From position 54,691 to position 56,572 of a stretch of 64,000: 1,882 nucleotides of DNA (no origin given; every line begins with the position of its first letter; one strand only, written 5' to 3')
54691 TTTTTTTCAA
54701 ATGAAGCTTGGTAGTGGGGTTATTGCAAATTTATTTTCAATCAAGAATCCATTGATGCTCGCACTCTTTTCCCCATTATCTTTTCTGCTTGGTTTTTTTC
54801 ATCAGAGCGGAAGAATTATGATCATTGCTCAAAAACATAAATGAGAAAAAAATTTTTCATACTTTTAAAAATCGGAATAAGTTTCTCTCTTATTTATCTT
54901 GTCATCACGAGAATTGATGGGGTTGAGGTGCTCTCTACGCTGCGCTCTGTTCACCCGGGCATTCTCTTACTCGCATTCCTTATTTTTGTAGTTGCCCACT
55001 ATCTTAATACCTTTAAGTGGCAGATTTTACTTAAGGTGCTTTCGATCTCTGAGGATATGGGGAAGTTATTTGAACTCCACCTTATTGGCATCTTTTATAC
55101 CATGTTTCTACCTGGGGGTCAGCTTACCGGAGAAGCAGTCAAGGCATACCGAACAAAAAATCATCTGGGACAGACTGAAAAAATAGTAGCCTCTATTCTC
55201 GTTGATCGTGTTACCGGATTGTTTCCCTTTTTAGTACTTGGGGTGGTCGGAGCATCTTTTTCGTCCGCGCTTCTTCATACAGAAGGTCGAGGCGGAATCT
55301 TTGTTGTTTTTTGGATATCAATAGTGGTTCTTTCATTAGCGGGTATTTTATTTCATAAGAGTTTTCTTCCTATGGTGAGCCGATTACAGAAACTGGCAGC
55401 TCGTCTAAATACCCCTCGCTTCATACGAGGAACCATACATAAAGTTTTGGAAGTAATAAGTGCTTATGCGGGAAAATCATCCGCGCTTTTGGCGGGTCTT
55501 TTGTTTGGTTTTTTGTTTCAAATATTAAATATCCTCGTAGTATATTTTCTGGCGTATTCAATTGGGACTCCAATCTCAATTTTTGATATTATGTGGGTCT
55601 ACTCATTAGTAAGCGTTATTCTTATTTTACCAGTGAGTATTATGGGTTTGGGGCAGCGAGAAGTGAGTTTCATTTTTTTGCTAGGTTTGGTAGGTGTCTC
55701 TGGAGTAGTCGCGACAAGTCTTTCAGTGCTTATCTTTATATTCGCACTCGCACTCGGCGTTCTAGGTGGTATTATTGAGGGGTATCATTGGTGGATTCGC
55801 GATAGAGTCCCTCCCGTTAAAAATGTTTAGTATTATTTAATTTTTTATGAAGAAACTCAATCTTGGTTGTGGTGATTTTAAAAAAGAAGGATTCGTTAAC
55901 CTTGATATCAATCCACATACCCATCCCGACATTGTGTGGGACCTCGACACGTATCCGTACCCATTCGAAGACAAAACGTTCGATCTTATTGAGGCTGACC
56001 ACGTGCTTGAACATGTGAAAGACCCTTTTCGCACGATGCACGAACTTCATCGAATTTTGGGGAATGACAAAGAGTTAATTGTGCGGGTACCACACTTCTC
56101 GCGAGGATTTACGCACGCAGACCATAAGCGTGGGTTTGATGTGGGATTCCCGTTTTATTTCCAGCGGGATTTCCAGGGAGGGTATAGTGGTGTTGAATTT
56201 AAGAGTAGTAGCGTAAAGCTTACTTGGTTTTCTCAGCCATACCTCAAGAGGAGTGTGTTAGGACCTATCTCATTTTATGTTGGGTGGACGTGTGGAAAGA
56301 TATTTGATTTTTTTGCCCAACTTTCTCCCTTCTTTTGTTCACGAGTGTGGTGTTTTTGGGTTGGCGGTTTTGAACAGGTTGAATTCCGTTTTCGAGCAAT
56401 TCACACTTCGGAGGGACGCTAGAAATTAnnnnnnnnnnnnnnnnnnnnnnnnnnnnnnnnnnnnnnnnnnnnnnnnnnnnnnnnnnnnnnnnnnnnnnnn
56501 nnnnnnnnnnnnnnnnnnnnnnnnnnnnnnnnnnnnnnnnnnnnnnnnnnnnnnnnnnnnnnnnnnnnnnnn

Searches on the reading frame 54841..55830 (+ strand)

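Call 9: search_protein_families(library=pfam, proteins=[window:54841-55830:+], max_evalue=0.001)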
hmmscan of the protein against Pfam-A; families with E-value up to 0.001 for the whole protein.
window:54841-55830:+ (329 aa): 1 family
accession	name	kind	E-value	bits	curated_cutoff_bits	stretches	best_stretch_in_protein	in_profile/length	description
PF03706.18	LPG_synthase_TM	-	3.7e-41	142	33.4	1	7-309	1-301/302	Lysylphosphatidylglycerol synthase TM region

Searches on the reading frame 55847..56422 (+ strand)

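Call 9: search_protein_families(library=pfam, proteins=[window:55847-56422:+], max_evalue=0.001)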
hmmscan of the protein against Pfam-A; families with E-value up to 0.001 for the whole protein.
window:55847-56422:+ (191 aa): 2 families
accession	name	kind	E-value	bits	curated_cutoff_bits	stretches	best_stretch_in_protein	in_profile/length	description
PF08241.18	Methyltransf_11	-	3.6e-07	31.1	21.2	1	36-76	52-92/95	Methyltransferase domain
PF13489.12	Methyltransf_23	-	1.4e-05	25.3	27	1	39-82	76-119/164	Methyltransferase domain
